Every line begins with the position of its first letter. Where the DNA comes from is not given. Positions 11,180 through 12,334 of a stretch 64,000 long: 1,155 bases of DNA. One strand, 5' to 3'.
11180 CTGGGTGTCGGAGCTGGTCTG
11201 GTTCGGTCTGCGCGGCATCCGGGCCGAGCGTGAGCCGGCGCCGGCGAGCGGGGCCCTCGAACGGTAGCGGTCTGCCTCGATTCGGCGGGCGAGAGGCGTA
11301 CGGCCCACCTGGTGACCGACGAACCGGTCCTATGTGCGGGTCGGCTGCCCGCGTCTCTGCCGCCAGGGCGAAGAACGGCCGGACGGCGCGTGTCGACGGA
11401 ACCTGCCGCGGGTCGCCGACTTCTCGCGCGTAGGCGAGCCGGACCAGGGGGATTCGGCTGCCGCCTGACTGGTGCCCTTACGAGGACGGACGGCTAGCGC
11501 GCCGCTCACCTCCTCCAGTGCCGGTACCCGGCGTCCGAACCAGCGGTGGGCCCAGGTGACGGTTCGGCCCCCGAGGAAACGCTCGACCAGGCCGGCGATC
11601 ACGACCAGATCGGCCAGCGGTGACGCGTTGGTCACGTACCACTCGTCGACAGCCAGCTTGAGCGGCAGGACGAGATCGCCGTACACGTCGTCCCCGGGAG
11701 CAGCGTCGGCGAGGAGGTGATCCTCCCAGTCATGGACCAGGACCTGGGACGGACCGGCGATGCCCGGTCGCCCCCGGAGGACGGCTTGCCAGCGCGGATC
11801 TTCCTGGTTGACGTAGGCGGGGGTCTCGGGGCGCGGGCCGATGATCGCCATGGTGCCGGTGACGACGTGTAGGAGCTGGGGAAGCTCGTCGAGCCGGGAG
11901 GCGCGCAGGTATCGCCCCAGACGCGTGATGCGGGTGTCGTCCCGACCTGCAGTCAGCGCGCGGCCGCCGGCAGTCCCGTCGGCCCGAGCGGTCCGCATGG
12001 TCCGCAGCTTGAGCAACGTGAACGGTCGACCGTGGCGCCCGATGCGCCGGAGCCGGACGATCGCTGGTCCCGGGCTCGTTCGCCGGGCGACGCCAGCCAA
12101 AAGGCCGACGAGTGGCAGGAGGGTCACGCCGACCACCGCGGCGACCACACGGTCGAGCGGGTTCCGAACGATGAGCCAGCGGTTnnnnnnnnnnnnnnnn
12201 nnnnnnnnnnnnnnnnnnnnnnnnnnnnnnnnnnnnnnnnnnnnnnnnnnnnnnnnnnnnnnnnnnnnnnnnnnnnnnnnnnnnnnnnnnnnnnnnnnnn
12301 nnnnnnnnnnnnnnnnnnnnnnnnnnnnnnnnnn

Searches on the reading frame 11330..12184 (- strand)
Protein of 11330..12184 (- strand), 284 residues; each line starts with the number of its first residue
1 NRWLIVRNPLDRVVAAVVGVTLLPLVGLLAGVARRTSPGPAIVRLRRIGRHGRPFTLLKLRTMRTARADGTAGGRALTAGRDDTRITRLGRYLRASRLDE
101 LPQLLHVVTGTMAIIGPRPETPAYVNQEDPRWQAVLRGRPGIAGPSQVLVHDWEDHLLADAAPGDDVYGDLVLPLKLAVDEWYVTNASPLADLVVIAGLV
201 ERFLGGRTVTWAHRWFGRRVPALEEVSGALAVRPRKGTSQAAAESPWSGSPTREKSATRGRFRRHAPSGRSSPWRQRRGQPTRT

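Call 22: search_protein_families(library=pfam, proteins=[window:11330-12184:-], max_evalue=0.001)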
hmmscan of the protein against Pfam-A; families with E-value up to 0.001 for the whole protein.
window:11330-12184:- (284 aa): 1 family
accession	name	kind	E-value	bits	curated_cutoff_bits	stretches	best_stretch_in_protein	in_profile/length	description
PF02397.22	Bac_transf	-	1e-39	136.3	27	1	10-200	4-174/179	Bacterial sugar transferase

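Call 86: search_protein_families(library=ncbifam, proteins=[window:11330-12184:-], max_evalue=0.00001)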
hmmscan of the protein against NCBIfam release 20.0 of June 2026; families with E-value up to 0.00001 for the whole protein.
window:11330-12184:- (284 aa): 10 families
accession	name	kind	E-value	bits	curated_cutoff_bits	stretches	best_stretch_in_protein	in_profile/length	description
TIGR03025.1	EPS_sugtrans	subfamily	1.1e-44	153.4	295.55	1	6-204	257-439/445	exopolysaccharide biosynthesis polyprenyl glycosylphosphotransferase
TIGR03023.1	WcaJ_sugtrans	equivalog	3.8e-36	125.3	410.75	1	6-148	262-403/453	undecaprenyl-phosphate glucose phosphotransferase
TIGR03013.1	EpsB_2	subfamily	5e-32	111.5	393.35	1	13-197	260-430/443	TIGR03013 family XrtA/PEP-CTERM system glycosyltransferase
TIGR03022.1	WbaP_sugtrans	subfamily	8.2e-31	107.7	403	2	81-148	344-411/456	undecaprenyl-phosphate galactose phosphotransferase WbaP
NF007518.0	PRK10124.1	equivalog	2.2e-23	82.7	684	1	11-148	278-414/464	undecaprenyl-phosphate glucose phosphotransferase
NF041877.1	EPS_EpsZ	equivalog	1.2e-22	80.3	800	1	10-147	269-413/459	exopolysaccharide biosynthesis polyisoprenyl-phosphate hexose-1-phosphate transferase EpsZ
NF052601.1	undeca_RfbP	equivalog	1.7e-22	79.9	330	1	81-148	130-197/244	undecaprenyl-phosphate galactose phosphotransferase family protein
NF050817.1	PolSacchBiosHfsE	equivalog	8.4e-22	77.5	750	1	4-120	269-382/467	polysaccharide biosynthesis protein HfsE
NF045514.1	glycotran_HepC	equivalog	3.2e-15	56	140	1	7-120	117-212/220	heterocyst development glycosyltransferase HepC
NF011751.0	PRK15204.1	equivalog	3.1e-14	52.4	907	1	11-149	284-432/476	undecaprenyl-phosphate galactose phosphotransferase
